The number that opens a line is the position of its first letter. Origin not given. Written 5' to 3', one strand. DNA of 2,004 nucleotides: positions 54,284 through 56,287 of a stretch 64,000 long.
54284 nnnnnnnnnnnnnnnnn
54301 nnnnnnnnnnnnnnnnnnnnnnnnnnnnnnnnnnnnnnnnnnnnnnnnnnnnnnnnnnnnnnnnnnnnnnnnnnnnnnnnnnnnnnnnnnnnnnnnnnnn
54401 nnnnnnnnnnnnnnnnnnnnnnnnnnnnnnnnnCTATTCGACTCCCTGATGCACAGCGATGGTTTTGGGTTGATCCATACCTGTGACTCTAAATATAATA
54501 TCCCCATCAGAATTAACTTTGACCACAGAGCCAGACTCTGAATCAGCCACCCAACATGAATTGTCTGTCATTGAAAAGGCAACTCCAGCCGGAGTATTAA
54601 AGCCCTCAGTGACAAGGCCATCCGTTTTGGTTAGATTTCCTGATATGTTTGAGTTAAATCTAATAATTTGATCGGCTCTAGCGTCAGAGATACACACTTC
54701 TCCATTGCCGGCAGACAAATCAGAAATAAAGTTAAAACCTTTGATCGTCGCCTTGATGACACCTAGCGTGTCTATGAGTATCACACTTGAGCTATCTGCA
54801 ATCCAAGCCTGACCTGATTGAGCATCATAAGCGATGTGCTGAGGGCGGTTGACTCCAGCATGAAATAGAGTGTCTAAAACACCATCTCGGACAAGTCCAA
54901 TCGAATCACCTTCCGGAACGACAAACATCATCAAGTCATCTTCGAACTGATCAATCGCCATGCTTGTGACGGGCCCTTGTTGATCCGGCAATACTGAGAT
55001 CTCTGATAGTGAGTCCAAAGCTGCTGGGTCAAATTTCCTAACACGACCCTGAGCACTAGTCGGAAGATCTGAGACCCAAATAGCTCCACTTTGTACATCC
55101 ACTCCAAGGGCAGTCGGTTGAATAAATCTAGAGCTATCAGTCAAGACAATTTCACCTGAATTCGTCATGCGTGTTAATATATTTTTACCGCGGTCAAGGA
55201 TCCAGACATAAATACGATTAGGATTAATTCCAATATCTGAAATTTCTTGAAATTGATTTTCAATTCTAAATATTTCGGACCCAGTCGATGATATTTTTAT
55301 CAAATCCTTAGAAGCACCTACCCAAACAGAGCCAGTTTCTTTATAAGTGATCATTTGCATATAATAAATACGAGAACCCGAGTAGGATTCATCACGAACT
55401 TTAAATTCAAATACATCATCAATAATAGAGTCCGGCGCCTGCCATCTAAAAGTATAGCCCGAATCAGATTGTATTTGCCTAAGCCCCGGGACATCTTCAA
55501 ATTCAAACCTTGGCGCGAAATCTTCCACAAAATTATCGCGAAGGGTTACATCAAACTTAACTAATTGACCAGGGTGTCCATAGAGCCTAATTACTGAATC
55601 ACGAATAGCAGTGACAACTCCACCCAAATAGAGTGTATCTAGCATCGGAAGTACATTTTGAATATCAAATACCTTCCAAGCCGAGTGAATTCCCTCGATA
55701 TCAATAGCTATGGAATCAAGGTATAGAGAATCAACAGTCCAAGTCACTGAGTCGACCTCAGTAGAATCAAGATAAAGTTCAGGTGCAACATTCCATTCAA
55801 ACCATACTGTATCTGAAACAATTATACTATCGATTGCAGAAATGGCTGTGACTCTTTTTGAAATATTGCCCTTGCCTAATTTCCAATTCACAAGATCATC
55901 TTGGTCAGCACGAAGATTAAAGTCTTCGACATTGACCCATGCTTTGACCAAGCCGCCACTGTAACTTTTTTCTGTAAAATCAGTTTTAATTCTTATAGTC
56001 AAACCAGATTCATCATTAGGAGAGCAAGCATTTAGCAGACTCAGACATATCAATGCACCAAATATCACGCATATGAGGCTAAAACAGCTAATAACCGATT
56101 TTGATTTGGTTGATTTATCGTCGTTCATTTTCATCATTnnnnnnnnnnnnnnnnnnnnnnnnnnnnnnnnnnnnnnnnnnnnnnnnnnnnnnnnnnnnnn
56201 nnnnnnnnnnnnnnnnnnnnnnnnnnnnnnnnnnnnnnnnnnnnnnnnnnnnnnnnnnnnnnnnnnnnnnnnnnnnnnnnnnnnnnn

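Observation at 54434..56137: Beta-propeller lipoprotein translationally wedged between flhB and flhA in the flagellar export operon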

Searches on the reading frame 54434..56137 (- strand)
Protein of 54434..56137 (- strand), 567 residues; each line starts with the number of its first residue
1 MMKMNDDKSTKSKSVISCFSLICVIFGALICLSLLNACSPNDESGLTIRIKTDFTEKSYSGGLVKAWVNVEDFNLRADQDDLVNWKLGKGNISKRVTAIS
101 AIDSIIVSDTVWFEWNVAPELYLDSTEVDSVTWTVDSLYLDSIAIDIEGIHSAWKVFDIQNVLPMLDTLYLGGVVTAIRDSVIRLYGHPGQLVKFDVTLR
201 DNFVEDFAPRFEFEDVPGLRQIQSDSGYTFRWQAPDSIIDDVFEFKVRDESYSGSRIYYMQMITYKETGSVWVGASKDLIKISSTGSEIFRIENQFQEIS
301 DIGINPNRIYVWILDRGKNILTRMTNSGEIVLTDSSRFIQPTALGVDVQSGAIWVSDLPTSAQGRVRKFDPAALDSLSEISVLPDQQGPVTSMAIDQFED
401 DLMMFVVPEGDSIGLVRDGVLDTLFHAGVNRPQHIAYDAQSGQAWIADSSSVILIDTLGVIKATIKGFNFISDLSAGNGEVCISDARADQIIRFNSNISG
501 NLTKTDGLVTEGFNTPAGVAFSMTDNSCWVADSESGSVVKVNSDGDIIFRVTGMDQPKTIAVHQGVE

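Call 3: search_protein_families(library=pfam, proteins=[window:54434-56137:-], max_evalue=1)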
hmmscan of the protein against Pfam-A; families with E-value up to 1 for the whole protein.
window:54434-56137:- (567 aa): 2 families
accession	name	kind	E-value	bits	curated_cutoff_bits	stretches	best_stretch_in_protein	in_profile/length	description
PF01436.27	NHL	-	1.9e-11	43.8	20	1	513-540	1-27/28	NHL repeat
PF02981.21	FokI_D1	-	0.0034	17.8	25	1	398-495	28-129/156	FokI, recognition domain, subdomain 1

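Call 4: search_protein_families(library=ncbifam, proteins=[window:54434-56137:-], max_evalue=1)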
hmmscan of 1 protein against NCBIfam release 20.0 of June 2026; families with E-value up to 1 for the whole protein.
window:54434-56137:- (567 aa): 2 families
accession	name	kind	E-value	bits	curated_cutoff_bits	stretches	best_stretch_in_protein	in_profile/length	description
NF035926.1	scyF_NHL_VPEP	equivalog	0.002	17.4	350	1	478-551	162-236/376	scytonemin biosynthesis PEP-CTERM protein ScyF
NF033206.1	ScyE_fam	subfamily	0.015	14.9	80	0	450-541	234-332/333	ScyD/ScyE family protein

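Call 6: find_homologous_proteins(query=window:54434-56137:-, max_evalue=0.001)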
Query window:54434-56137:- (567 aa): 5 proteins with E <= 0.001 among 8000 candidates.
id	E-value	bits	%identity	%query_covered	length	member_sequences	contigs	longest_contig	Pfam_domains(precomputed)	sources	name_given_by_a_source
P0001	0.0e+0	1223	96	100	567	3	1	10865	PF01436.28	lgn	-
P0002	1.5e-263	893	72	96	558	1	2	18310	PF01436.28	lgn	-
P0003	3.8e-263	892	70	98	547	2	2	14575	PF01436.28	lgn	-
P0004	1.1e-261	887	70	98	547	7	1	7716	PF01436.28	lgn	-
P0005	6.4e-253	858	66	100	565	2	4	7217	PF01436.28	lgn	-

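Call 7: find_encoding_contigs(protein=P0002, flank=10000, max_places=4)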
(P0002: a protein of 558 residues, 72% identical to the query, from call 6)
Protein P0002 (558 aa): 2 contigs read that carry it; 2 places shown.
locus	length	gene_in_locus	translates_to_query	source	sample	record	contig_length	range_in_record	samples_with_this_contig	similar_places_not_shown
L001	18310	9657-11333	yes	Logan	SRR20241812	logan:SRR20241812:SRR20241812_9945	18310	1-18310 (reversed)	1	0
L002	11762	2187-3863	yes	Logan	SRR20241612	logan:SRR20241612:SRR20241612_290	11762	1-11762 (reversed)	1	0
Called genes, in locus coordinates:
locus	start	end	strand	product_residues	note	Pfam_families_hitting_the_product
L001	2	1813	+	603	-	?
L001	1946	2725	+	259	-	PF01618:MotA_ExbB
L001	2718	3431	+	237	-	PF13677:MotB_plug, PF00691:OmpA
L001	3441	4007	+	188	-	PF03748:FliL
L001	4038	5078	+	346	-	PF02154:FliM, PF01052:FliMN_C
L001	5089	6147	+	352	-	PF13690:CheX, PF01052:FliMN_C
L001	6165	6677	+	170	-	PF04347:FliO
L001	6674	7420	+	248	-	PF00813:FliP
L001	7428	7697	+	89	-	PF01313:Bac_export_3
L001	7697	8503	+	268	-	PF01311:Bac_export_1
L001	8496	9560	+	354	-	PF01312:Bac_export_2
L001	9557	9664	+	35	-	-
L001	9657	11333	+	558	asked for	PF01436:NHL (faint)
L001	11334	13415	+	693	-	PF00771:FHIPEP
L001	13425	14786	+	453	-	PF00448:SRP54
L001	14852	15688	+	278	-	PF01656:CbiA, PF02374:ArsA_ATPase (faint), PF10609:ParA, PF13614:AAA_31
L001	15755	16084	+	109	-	-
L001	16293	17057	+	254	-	PF04539:Sigma70_r3 (faint), PF04542:Sigma70_r2, PF08281:Sigma70_r4_2, PF04545:Sigma70_r4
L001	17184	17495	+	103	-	-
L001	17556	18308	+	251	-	?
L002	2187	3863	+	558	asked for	PF01436:NHL (faint)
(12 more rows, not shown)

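Call 8: find_encoding_contigs(protein=P0003, flank=10000, max_places=4)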
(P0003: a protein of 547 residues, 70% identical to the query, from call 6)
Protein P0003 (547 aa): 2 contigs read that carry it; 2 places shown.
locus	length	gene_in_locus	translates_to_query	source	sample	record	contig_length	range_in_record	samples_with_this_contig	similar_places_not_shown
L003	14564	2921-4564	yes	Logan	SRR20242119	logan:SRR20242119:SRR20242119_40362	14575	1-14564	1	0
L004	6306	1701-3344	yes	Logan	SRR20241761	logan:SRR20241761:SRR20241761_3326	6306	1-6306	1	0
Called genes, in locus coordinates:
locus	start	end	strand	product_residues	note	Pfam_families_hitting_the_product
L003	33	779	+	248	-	PF00813:FliP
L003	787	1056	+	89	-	PF01313:Bac_export_3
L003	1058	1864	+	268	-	PF01311:Bac_export_1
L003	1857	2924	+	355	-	PF01312:Bac_export_2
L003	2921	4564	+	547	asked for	PF01436:NHL (faint)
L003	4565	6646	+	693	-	PF00771:FHIPEP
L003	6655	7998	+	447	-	PF00448:SRP54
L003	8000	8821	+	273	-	PF00142:Fer4_NifH (faint), PF01656:CbiA, PF02374:ArsA_ATPase (faint), PF10609:ParA, PF13614:AAA_31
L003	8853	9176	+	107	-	-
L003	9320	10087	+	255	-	PF04542:Sigma70_r2, PF04539:Sigma70_r3 (weak), PF08281:Sigma70_r4_2, PF04545:Sigma70_r4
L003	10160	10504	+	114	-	-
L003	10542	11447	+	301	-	PF08668:HDOD, PF01966:HD (weak)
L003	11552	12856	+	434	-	PF00704:Glyco_hydro_18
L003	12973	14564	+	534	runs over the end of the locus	?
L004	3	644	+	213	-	?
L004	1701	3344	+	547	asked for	PF01436:NHL (faint)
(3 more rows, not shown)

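Call 9: find_encoding_contigs(protein=P0005, flank=10000, max_places=4)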
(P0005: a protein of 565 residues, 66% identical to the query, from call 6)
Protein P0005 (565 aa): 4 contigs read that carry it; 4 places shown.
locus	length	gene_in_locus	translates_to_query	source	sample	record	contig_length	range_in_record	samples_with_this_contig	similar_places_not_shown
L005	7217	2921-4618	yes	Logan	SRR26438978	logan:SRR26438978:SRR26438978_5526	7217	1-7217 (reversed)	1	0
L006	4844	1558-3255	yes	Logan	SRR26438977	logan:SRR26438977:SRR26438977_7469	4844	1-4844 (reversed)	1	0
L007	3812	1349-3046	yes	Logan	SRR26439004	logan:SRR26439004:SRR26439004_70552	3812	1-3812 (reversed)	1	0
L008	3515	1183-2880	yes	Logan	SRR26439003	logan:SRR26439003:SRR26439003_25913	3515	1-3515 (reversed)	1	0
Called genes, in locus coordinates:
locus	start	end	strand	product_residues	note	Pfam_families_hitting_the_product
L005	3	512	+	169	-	?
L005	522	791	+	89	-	PF01313:Bac_export_3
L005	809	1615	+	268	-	PF01311:Bac_export_1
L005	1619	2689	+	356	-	PF01312:Bac_export_2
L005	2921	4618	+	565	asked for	PF01436:NHL (faint)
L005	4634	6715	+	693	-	PF00771:FHIPEP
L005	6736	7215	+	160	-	?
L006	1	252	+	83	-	?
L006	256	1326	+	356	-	PF01312:Bac_export_2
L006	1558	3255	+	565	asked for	PF01436:NHL (faint)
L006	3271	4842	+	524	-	?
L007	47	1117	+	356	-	PF01312:Bac_export_2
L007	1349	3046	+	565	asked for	PF01436:NHL (faint)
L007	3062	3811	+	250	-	?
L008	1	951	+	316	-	?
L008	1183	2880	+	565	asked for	PF01436:NHL (faint)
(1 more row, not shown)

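Call 11: find_related_loci(query=window:54434-56137:-, collection=genome_contigs, flank=10000)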
Query window:54434-56137:- (567 aa) in genome_contigs; peptide patterns used: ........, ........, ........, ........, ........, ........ (x = any residue, [..] = any of these).
23 stretches matched a pattern, but none encodes a relative of the query by tblastn (E <= 1e-3).

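Call 13: find_related_loci(query=A1, collection=genome_contigs, flank=10000)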
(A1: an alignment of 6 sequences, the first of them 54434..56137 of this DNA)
Query A1 (567 aa) in genome_contigs; peptide patterns used: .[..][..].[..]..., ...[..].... (x = any residue, [..] = any of these).
30 stretches matched a pattern, but none encodes a relative of the query by tblastn (E <= 1e-3).

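Call 25: search_protein_representatives(alignment_id=A1)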
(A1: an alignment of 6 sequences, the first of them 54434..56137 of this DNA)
Query: 6 sequences, 565 profile positions. Proteins with E-value up to 0.001 (for the whole library): 772; up to 1e-10: 268; up to 1e-30: 48. The best 150 are listed.
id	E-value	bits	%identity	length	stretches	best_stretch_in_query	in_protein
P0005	0.0e+00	1148.2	-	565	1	1-565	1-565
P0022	1.2e-138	479.4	-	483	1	104-565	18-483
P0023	3.4e-116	405.3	-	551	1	80-565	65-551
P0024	2.4e-111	389.2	-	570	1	17-565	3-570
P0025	2.7e-111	389.1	-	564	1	22-565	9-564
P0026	1.2e-106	373.7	-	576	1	19-565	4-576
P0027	2.9e-96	339.4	-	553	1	30-565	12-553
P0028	1.0e-95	337.6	-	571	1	31-564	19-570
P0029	4.6e-94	332.2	-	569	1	65-565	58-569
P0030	5.4e-93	328.6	-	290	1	277-565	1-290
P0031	1.2e-91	324.2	-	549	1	24-565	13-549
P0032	6.7e-79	282.1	-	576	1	31-559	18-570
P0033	5.4e-73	262.6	-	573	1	19-561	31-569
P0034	8.3e-73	262.0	-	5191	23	300-539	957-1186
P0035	2.4e-70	253.9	-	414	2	351-565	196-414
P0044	3.0e-54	200.8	-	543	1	26-563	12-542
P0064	2.2e-31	125.2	-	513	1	154-563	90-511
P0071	1.8e-27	112.3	-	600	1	28-563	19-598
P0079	2.7e-25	105.1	-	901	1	126-563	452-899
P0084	3.6e-24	101.4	-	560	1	135-563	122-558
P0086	1.7e-23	99.2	-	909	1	21-563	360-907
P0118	5.0e-19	84.4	-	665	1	136-554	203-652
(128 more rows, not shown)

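Call 28: find_encoding_contigs(protein=P0086, flank=8000, max_places=3)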
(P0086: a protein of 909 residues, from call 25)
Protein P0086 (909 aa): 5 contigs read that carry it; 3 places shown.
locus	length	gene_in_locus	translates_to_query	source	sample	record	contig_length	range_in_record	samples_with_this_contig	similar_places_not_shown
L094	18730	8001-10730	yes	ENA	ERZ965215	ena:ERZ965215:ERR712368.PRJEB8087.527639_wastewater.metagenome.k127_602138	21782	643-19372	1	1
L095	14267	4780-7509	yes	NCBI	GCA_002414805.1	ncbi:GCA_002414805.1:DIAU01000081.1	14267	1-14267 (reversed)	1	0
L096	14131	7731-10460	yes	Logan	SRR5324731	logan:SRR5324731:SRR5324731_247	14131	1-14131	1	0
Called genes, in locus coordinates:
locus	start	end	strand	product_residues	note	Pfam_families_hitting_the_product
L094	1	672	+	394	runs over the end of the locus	PF03963:FlgD, PF13861:FLgD_tudor (faint), PF13860:FlgD_ig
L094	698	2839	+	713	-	PF00460:Flg_bb_rod, PF22692:LlgE_F_G_D1, PF07559:FlgE_D2, PF06429:Flg_bbr_C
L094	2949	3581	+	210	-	-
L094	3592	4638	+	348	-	PF02154:FliM, PF01052:FliMN_C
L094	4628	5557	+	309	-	PF28396:SepQ_C (weak), PF01052:FliMN_C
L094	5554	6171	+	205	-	-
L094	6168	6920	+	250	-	PF00813:FliP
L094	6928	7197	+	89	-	PF01313:Bac_export_3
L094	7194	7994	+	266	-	PF01311:Bac_export_1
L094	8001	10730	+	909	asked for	PF01312:Bac_export_2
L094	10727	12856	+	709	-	PF00771:FHIPEP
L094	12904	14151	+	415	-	PF00448:SRP54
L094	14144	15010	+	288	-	PF02374:ArsA_ATPase (faint), PF06564:CBP_BcsQ, PF10609:ParA, PF13614:AAA_31, PF01656:CbiA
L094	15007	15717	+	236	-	PF00512:HisKA, PF02518:HATPase_c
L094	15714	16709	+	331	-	PF00072:Response_reg, PF00512:HisKA (weak)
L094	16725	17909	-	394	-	PF12686:DUF3800 (weak)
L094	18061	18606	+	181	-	-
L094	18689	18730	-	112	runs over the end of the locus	-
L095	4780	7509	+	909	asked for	PF01312:Bac_export_2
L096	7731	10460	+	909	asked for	PF01312:Bac_export_2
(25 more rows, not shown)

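Call 29: find_encoding_contigs(protein=P0079, flank=8000, max_places=3)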
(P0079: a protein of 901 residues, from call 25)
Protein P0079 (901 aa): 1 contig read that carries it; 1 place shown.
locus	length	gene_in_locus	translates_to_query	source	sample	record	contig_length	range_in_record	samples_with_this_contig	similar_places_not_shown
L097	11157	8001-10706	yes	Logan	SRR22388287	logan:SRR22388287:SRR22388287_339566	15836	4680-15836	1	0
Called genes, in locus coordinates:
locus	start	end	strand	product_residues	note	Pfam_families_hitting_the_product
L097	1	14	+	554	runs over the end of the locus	PF02120:Flg_hook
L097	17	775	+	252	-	PF03963:FlgD, PF13860:FlgD_ig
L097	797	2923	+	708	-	PF00460:Flg_bb_rod, PF22692:LlgE_F_G_D1, PF07559:FlgE_D2, PF06429:Flg_bbr_C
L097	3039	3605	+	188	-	-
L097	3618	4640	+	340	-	PF02154:FliM, PF01052:FliMN_C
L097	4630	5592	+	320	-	PF01052:FliMN_C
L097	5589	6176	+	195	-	PF04347:FliO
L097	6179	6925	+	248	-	PF00813:FliP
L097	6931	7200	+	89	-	PF01313:Bac_export_3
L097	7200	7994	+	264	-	PF01311:Bac_export_1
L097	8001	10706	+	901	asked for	PF01312:Bac_export_2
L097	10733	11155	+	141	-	?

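Call 32: list_cluster_members(proteins=[P0086, P0084, P0064, P0023, P0024, P0027, P0032, P0044, P0071, P0118])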
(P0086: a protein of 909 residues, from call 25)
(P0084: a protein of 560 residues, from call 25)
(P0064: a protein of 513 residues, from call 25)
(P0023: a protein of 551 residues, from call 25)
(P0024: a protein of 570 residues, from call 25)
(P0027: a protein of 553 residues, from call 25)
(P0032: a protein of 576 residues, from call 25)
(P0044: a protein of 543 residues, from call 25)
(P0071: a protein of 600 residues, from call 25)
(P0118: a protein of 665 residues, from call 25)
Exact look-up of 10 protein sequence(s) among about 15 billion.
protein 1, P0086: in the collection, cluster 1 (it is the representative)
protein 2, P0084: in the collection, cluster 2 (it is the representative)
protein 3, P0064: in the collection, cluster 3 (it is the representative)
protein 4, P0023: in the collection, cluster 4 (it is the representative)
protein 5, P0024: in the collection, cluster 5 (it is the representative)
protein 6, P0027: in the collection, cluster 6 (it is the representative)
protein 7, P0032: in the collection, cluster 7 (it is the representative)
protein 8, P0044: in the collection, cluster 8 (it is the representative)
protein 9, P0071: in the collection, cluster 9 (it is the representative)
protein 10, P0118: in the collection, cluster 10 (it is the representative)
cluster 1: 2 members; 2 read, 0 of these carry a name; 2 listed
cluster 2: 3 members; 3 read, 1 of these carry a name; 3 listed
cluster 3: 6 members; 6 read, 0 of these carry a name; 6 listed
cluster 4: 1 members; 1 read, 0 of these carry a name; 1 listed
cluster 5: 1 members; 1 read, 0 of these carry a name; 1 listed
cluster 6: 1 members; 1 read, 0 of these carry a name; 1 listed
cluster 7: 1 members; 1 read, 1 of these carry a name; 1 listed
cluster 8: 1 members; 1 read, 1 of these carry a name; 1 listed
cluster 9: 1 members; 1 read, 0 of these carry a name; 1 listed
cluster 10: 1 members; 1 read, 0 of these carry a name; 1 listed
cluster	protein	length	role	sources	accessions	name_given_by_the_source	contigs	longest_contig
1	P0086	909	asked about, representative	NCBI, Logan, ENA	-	-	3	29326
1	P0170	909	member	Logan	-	-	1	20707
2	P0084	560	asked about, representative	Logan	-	-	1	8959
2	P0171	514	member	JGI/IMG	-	hypothetical protein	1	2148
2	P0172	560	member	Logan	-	-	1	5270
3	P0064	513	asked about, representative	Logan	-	-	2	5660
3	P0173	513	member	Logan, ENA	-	-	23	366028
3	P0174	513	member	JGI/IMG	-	-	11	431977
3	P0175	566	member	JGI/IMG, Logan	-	-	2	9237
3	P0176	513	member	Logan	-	-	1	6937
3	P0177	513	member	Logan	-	-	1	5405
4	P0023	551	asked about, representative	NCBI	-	-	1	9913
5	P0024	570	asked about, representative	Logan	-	-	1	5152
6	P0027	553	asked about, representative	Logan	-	-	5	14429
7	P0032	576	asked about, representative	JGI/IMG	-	DNA-binding beta-propeller fold protein YncE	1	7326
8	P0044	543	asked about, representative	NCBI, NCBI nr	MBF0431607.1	MAG: hypothetical protein HQK83_10030 [Fibrobacteria bacterium] | hypothetical protein [Fibrobacteria bacterium]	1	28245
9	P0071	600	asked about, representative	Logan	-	-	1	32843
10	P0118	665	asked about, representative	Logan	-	-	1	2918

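Call 46: find_encoding_contigs(protein=P0044, flank=8000, max_places=2)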
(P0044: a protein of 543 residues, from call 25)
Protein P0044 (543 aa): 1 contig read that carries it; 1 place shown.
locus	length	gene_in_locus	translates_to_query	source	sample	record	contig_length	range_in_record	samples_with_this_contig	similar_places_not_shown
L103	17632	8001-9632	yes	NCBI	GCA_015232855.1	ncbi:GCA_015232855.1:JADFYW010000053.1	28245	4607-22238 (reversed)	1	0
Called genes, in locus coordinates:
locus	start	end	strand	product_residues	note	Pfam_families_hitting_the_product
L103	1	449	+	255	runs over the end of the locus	PF01618:MotA_ExbB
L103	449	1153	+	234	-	PF13677:MotB_plug, PF00691:OmpA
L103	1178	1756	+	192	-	PF03748:FliL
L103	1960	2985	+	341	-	PF02154:FliM, PF01052:FliMN_C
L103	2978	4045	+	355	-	PF13690:CheX (weak), PF28396:SepQ_C (weak), PF01052:FliMN_C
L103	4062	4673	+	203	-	PF04347:FliO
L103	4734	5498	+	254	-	PF00813:FliP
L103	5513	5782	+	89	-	PF01313:Bac_export_3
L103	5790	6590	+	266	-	PF01311:Bac_export_1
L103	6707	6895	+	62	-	-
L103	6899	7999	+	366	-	PF01312:Bac_export_2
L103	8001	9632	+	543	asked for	-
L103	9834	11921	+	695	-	PF00771:FHIPEP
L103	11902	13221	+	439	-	PF13191:AAA_16 (faint), PF25199:nSTAND_NTPase5 (weak), PF00004:AAA (weak), PF00448:SRP54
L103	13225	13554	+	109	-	-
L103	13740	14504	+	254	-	PF04542:Sigma70_r2, PF04539:Sigma70_r3, PF08281:Sigma70_r4_2, PF04545:Sigma70_r4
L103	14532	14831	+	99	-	-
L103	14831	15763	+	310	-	PF08668:HDOD, PF01966:HD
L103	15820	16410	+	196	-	PF08239:SH3_3 (weak)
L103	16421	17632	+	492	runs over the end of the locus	PF01590:GAF, PF13185:GAF_2, PF13492:GAF_3, PF00990:GGDEF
